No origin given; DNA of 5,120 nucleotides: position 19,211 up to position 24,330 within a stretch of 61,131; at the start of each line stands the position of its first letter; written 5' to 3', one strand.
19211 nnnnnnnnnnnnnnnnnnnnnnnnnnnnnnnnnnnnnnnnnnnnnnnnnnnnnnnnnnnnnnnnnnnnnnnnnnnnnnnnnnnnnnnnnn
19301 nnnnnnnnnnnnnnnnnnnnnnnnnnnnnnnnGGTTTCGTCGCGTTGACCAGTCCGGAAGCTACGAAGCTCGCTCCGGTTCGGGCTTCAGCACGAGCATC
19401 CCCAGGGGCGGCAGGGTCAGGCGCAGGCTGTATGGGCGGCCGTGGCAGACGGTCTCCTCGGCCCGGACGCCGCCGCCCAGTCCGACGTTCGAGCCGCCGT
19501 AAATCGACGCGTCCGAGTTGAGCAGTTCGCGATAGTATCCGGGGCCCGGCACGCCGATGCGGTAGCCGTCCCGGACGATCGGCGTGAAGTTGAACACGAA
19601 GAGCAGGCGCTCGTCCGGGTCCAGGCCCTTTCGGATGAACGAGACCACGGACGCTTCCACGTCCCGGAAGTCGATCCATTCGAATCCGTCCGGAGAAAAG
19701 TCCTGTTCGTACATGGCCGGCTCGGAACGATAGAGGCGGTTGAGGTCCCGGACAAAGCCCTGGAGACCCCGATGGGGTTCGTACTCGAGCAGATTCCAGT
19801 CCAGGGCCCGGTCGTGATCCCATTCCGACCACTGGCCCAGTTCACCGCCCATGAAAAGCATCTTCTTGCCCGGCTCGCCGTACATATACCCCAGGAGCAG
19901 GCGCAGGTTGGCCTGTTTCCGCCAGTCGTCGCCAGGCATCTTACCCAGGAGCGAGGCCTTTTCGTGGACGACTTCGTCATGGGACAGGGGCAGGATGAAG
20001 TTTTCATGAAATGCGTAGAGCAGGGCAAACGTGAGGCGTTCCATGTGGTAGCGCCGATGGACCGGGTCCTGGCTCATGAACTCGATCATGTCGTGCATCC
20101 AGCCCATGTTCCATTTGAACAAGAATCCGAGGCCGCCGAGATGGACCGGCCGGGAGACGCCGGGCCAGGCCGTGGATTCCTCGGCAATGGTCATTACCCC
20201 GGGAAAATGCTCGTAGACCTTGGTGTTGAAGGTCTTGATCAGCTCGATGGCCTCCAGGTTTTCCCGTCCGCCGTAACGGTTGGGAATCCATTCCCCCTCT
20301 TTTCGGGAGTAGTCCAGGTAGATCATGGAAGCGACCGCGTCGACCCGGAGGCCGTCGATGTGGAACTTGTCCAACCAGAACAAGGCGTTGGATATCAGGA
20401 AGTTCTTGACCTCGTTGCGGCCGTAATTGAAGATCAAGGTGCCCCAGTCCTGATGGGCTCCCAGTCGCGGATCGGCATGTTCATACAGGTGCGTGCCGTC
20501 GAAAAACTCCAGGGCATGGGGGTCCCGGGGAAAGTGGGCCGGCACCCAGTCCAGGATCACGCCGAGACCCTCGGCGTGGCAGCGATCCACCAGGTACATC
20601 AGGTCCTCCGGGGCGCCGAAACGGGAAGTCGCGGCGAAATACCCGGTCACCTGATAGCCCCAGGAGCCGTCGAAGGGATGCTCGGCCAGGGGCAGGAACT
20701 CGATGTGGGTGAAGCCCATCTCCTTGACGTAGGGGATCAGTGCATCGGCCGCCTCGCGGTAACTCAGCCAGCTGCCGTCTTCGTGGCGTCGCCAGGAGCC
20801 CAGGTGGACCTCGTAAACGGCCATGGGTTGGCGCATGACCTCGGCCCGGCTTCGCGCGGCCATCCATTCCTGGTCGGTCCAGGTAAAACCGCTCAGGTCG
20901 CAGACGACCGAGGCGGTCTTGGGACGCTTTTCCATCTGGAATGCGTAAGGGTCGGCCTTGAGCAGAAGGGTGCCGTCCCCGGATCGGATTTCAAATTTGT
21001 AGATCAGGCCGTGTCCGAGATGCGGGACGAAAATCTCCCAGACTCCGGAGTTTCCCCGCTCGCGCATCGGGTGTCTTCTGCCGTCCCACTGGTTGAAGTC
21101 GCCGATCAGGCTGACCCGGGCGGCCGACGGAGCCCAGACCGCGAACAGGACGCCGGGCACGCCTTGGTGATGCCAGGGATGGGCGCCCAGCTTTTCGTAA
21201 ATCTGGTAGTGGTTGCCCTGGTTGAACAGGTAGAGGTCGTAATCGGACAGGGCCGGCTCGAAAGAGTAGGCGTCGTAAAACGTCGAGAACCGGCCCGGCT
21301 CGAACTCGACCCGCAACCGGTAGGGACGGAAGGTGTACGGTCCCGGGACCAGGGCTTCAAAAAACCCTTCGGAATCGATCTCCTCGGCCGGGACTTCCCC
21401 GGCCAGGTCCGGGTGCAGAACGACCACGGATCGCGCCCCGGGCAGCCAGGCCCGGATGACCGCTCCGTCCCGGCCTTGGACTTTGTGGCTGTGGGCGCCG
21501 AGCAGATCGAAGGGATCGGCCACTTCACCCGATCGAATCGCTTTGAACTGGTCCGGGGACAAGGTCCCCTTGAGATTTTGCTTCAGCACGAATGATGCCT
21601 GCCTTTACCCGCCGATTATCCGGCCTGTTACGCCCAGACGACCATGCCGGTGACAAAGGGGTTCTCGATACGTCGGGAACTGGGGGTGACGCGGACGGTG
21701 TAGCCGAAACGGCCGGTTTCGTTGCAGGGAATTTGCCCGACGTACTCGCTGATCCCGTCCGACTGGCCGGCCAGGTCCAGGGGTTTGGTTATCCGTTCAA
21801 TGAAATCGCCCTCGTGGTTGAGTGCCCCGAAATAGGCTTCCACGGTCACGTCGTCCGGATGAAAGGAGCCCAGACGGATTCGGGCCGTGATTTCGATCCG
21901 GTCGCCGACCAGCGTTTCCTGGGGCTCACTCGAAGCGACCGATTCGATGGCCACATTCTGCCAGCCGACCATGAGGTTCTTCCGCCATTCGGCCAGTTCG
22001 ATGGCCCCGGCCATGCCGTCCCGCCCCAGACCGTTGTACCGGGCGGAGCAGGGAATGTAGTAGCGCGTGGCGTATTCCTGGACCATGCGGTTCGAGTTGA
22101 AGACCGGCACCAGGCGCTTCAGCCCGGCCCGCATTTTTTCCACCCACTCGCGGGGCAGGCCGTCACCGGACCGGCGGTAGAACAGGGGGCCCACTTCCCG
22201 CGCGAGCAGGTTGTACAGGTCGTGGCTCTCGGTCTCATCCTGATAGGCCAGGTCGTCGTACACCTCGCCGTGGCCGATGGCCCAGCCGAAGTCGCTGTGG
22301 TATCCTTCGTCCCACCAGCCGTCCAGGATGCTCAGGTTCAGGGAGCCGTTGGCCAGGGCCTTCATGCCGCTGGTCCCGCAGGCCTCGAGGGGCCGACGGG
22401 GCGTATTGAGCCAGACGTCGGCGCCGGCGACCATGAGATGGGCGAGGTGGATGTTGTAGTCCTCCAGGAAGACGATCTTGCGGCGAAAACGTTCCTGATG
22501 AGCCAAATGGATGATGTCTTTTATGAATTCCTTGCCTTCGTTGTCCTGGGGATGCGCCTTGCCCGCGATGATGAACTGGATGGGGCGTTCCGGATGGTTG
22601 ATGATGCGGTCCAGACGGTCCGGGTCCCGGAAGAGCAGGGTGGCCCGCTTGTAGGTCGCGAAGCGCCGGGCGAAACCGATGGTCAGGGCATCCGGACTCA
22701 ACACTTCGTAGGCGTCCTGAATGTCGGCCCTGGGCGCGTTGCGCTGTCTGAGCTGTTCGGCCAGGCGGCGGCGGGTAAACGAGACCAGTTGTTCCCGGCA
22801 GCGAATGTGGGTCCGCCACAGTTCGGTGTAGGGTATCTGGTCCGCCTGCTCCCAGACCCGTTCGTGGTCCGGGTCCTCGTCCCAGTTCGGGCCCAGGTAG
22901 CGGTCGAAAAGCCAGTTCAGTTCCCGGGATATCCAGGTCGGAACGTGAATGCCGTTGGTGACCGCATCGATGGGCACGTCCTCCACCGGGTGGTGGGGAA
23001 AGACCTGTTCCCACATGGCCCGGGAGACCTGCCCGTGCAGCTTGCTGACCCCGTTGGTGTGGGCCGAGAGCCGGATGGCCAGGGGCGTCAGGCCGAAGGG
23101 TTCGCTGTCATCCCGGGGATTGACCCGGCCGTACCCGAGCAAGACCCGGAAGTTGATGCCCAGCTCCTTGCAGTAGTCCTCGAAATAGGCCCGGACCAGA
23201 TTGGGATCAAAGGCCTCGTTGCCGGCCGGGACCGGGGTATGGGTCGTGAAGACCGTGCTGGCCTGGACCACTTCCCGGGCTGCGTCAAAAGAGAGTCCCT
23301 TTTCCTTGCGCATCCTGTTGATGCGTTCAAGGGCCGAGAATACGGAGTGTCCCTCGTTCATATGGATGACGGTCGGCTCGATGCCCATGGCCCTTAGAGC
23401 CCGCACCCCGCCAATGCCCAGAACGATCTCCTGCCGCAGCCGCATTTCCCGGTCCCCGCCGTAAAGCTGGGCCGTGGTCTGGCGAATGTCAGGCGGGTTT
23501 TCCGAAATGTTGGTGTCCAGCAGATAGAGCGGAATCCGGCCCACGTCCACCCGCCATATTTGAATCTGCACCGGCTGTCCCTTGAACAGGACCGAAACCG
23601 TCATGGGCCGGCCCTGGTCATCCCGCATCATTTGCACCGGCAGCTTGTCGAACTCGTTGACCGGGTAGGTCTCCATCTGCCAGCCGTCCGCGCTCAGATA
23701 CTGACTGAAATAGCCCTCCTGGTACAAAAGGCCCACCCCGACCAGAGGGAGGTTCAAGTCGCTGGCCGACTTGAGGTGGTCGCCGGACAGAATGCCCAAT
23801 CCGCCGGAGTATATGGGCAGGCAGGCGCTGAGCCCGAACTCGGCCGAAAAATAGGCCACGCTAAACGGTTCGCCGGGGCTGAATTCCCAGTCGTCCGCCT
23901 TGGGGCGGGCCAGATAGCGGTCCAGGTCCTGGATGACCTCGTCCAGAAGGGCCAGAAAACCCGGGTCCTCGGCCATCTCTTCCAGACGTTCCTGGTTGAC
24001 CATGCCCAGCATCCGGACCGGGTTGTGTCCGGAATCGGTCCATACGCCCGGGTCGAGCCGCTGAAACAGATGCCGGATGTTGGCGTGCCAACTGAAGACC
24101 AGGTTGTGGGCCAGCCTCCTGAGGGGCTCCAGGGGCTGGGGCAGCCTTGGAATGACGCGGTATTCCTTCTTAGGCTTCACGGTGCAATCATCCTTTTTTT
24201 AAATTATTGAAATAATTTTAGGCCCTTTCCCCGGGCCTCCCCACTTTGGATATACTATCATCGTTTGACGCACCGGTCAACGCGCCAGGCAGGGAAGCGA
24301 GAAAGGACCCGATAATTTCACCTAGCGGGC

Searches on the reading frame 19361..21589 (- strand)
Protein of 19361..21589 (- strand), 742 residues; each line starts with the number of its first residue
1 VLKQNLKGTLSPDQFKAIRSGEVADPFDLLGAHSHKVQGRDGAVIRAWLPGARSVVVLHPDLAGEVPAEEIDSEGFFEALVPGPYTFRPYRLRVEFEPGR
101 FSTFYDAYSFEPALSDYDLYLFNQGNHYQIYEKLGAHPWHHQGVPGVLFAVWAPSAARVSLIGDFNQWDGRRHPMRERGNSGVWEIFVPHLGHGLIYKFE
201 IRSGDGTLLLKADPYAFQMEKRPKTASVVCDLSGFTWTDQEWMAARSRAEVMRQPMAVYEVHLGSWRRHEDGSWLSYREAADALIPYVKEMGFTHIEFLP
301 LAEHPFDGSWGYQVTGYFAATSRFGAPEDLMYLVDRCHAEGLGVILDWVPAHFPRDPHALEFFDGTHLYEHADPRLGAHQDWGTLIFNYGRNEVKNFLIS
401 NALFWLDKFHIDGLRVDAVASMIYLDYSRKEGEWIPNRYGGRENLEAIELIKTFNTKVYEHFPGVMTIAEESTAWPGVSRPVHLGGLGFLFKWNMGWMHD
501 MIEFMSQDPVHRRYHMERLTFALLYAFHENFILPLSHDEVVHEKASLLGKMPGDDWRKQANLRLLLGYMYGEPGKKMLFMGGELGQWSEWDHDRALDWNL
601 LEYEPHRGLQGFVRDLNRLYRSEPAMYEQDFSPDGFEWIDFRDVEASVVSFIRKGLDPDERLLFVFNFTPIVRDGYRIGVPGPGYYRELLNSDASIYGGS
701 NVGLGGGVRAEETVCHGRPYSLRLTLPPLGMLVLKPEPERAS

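Call 12: search_protein_families(library=pfam, proteins=[window:19361-21589:-], max_evalue=0.001)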
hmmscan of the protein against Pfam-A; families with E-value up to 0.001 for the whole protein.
window:19361-21589:- (742 aa): 4 families
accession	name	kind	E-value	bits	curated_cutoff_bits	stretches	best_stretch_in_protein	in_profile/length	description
PF02922.24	CBM_48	-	2.7e-30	104.9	22.4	1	133-216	1-83/83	Carbohydrate-binding module 48 (Isoamylase N-terminal domain)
PF22019.2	GlgB_N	-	2.3e-27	95.4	27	2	12-108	2-94/94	alpha-1,4-glucan branching enzyme GlgB, N-terminal domain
PF02806.24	Alpha-amylase_C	-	3.3e-26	91.9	21.2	1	638-737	1-95/95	Alpha amylase, C-terminal all-beta domain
PF00128.31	Alpha-amylase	-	3.7e-17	63.2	22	2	285-354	25-93/446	Alpha amylase, catalytic domain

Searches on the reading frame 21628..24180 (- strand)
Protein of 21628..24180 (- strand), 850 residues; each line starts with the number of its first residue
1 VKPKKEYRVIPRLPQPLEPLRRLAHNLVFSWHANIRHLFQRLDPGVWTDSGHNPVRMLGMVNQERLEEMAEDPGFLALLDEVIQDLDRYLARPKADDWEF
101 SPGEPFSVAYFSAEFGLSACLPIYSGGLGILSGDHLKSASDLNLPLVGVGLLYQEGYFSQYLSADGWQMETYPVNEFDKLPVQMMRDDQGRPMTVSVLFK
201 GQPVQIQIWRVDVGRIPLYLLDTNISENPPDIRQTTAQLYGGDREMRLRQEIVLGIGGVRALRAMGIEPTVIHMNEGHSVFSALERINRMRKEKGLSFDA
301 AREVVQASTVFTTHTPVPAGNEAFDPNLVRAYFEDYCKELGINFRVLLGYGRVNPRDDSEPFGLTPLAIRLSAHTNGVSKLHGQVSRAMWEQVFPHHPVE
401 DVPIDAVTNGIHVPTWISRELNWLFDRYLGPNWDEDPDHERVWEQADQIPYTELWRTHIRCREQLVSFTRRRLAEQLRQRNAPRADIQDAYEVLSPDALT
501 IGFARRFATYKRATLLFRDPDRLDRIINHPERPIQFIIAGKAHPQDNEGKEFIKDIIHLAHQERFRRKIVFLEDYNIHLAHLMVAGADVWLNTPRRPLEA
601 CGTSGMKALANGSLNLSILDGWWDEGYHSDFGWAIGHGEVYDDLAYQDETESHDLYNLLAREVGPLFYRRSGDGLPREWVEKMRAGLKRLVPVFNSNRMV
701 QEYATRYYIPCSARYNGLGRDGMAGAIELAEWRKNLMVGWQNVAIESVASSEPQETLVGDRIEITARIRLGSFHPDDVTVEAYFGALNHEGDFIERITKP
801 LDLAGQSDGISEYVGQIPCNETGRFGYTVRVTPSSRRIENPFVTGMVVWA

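Call 12: search_protein_families(library=pfam, proteins=[window:21628-24180:-], max_evalue=0.001)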
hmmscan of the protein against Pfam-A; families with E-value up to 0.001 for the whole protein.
window:21628-24180:- (850 aa): 2 families
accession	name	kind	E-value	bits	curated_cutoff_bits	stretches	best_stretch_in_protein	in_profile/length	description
PF11897.13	DUF3417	-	3.9e-33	114.6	25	1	13-121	1-109/109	Protein of unknown function (DUF3417)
PF00343.26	Phosphorylase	-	1.9e-31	109.5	27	2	270-621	218-579/713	Carbohydrate phosphorylase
